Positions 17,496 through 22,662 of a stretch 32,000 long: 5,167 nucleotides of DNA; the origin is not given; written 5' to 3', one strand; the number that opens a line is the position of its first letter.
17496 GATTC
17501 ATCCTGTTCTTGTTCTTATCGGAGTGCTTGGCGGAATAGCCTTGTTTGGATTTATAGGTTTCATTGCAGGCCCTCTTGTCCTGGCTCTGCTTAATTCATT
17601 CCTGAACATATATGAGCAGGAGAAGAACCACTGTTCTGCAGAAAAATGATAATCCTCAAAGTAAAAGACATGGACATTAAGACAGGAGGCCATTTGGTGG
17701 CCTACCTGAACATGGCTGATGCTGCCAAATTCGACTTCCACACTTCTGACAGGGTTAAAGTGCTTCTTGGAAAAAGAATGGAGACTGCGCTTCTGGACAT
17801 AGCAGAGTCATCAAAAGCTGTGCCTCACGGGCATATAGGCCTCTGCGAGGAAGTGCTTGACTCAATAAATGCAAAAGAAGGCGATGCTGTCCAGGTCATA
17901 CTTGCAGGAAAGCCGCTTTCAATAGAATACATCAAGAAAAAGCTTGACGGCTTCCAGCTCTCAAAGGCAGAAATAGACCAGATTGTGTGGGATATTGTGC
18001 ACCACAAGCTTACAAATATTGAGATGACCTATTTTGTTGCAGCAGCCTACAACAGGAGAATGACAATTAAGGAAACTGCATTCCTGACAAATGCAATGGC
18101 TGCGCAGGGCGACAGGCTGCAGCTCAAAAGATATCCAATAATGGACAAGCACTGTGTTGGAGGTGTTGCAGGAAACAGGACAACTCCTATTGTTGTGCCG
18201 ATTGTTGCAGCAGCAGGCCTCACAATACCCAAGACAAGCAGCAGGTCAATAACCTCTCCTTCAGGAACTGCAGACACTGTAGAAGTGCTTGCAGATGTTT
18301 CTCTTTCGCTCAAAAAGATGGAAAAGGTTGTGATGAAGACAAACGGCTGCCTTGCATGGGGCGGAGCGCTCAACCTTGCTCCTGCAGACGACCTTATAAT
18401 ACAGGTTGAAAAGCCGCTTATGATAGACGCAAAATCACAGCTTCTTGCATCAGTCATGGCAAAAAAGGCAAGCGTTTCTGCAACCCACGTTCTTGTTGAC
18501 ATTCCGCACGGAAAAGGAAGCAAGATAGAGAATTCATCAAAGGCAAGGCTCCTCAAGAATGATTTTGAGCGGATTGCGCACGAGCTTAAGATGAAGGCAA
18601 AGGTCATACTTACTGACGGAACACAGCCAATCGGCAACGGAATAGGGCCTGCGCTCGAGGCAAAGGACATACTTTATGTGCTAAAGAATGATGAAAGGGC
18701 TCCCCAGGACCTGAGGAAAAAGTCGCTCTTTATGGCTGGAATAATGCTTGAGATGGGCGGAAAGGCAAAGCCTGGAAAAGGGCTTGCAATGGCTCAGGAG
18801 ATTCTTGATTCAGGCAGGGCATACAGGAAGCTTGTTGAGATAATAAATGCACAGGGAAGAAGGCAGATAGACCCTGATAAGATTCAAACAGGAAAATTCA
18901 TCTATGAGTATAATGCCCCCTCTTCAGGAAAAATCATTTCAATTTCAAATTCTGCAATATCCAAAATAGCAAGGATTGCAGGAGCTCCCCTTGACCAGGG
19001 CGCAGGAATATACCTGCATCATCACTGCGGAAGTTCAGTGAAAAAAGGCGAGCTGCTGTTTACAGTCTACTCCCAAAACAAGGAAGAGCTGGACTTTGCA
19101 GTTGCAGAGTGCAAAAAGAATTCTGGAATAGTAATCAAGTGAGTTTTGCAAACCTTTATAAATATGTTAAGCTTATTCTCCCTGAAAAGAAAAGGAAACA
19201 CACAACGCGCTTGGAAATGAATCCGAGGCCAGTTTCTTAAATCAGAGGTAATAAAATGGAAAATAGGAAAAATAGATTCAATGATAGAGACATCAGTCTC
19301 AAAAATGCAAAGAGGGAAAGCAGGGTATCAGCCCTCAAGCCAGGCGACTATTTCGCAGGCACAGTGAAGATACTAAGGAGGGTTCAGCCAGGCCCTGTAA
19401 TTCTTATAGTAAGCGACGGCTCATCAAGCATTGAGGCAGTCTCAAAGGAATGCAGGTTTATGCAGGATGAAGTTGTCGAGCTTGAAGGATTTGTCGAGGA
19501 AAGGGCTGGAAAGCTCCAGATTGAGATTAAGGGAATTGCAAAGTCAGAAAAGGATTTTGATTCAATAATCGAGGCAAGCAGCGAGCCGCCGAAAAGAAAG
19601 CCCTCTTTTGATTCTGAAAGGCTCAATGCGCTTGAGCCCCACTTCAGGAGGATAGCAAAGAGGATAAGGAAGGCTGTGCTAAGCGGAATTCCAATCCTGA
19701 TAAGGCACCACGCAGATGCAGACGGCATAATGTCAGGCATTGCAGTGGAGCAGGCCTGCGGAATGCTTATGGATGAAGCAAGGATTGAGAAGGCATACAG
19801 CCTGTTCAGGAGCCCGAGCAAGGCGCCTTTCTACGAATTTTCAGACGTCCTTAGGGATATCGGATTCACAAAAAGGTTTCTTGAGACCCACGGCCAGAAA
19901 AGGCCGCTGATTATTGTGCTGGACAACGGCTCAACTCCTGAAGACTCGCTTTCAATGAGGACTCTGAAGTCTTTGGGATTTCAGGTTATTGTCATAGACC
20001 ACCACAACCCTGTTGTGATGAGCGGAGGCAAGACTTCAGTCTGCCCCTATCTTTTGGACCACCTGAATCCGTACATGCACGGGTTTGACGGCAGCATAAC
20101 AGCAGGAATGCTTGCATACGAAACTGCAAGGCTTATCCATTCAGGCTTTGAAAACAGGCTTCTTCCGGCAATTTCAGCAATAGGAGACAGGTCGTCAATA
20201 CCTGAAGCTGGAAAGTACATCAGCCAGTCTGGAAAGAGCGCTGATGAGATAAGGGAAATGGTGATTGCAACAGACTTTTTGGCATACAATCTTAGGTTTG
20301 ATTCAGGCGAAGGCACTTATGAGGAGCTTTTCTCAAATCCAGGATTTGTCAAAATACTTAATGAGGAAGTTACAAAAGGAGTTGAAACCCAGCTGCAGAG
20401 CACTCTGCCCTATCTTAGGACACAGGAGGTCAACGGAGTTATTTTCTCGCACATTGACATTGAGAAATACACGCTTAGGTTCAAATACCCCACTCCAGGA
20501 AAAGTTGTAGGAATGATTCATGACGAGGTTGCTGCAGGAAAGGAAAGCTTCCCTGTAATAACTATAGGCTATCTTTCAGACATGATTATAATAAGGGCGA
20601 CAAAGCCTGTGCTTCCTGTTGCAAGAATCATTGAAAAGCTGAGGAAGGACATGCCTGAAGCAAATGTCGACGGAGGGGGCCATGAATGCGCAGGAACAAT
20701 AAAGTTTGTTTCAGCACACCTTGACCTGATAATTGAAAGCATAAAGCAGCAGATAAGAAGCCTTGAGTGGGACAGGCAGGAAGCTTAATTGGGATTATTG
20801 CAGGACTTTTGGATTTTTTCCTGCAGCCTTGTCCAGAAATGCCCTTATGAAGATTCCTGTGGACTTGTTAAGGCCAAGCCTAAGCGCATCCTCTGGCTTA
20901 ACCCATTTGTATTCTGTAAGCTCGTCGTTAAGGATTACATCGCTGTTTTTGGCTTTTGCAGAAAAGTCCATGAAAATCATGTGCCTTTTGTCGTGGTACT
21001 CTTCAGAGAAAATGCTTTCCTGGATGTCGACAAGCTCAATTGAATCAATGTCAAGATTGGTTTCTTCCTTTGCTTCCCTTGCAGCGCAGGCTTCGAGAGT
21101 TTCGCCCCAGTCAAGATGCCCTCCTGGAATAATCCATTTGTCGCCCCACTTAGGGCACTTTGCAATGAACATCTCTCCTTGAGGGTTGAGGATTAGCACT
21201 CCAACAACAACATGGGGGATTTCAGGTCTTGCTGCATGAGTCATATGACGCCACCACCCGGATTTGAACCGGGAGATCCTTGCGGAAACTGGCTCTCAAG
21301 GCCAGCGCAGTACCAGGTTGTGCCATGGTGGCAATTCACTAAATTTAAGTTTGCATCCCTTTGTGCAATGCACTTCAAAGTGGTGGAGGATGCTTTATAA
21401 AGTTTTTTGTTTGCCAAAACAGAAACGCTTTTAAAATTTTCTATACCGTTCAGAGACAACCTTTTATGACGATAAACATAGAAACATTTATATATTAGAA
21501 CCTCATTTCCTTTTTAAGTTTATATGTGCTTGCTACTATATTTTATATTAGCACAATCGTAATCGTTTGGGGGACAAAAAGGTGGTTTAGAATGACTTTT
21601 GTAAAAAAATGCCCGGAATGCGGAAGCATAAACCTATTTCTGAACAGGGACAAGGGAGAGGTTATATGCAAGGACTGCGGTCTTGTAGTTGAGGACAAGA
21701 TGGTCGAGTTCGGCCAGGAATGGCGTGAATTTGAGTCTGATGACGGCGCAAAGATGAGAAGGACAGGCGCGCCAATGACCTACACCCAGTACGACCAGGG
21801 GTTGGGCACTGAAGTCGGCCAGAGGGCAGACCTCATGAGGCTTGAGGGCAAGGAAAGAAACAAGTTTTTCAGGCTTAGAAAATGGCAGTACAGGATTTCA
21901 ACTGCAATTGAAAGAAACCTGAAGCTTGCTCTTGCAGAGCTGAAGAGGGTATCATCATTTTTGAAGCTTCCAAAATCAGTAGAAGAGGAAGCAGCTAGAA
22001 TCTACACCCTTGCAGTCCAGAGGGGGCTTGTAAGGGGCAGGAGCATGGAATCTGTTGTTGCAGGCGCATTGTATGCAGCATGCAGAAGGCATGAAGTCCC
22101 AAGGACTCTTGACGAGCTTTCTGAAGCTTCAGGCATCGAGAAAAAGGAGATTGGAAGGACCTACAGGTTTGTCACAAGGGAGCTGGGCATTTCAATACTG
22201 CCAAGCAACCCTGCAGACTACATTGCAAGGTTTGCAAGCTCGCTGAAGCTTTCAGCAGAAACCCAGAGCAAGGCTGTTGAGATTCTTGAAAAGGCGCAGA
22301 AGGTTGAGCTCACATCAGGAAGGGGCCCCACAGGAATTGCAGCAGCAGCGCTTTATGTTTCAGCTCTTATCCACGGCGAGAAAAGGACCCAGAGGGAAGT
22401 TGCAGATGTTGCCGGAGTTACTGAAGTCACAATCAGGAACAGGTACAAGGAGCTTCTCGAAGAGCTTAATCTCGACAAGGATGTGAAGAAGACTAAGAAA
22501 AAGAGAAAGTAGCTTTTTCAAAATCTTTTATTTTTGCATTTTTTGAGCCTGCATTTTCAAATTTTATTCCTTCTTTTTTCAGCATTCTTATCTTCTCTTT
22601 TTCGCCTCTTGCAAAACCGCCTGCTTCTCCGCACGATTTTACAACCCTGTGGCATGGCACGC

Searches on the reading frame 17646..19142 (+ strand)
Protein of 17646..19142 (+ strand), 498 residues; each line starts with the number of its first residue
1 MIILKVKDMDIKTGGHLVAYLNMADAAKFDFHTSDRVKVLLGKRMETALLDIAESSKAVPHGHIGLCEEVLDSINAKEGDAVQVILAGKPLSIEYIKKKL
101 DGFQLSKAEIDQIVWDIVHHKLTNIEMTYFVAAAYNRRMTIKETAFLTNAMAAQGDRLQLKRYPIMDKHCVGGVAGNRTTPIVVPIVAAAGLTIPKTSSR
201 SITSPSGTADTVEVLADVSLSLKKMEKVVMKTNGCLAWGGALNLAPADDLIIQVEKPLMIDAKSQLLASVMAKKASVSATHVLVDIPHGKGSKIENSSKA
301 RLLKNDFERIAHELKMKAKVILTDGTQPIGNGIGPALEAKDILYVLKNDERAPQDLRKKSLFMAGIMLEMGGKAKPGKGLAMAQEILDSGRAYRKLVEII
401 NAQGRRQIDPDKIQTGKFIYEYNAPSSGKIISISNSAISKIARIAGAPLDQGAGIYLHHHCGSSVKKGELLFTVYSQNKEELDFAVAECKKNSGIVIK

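Call 38: search_protein_families(library=pfam, proteins=[window:17646-19142:+])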
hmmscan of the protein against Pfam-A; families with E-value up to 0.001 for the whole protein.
window:17646-19142:+ (498 aa): 3 families
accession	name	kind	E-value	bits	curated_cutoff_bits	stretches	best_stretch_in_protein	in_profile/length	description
PF00591.27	Glycos_transf_3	-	1.1e-12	48.6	27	1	163-393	2-253/253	Glycosyl transferase family, a/b domain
PF07831.19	PYNP_C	-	1.7e-12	47.2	27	1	431-495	3-74/75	Pyrimidine nucleoside phosphorylase C-terminal domain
PF02885.22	Glycos_trans_3N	-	5.2e-12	45.8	26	1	94-155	2-63/63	Glycosyl transferase family, helical bundle domain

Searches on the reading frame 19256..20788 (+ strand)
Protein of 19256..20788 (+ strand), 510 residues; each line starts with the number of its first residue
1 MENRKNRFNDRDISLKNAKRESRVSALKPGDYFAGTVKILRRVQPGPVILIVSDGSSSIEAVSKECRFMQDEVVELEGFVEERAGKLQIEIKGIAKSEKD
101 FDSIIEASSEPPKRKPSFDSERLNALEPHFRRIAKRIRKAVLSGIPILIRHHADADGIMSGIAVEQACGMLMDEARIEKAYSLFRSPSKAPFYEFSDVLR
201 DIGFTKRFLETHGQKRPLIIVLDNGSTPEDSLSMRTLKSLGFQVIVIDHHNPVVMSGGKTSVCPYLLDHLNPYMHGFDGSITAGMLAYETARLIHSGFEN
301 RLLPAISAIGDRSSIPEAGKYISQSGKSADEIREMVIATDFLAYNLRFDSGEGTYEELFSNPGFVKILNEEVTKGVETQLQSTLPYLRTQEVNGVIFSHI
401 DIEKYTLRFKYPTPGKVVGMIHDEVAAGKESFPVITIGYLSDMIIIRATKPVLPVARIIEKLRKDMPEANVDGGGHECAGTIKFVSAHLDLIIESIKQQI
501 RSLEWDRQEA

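Call 38: search_protein_families(library=pfam, proteins=[window:19256-20788:+])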
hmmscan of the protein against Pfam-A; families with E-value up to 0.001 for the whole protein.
window:19256-20788:+ (510 aa): 1 family
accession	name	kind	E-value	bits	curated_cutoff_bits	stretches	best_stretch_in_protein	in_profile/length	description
PF01368.27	DHH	-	1.1e-07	32.6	28.1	1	147-253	2-76/125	DHH family, N-terminal domain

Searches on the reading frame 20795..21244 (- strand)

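Call 38: search_protein_families(library=pfam, proteins=[window:20795-21244:-])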
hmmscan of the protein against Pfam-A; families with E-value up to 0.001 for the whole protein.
window:20795-21244:- (149 aa): 2 families
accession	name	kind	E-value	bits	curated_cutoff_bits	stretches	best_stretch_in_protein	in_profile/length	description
PF00293.34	NUDIX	-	2.5e-24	86.2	21.1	1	10-134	2-132/134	NUDIX domain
PF14815.12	NUDIX_4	-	0.00043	20.5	35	1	16-126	3-104/113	NUDIX domain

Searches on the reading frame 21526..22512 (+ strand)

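Call 38: search_protein_families(library=pfam, proteins=[window:21526-22512:+])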
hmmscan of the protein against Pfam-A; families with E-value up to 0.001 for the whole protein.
window:21526-22512:+ (328 aa): 3 families
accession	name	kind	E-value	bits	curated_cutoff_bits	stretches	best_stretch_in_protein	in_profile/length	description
PF00382.24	TFIIB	-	1.6e-48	163.1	23.6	2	227-312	6-91/92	Transcription factor TFIIB repeat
PF08271.17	Zn_Ribbon_TF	-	8.9e-14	51.2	29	1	28-69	2-43/43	TFIIB zinc-binding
PF04545.22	Sigma70_r4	-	0.0001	22.2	24.1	0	281-314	15-48/50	Sigma-70, region 4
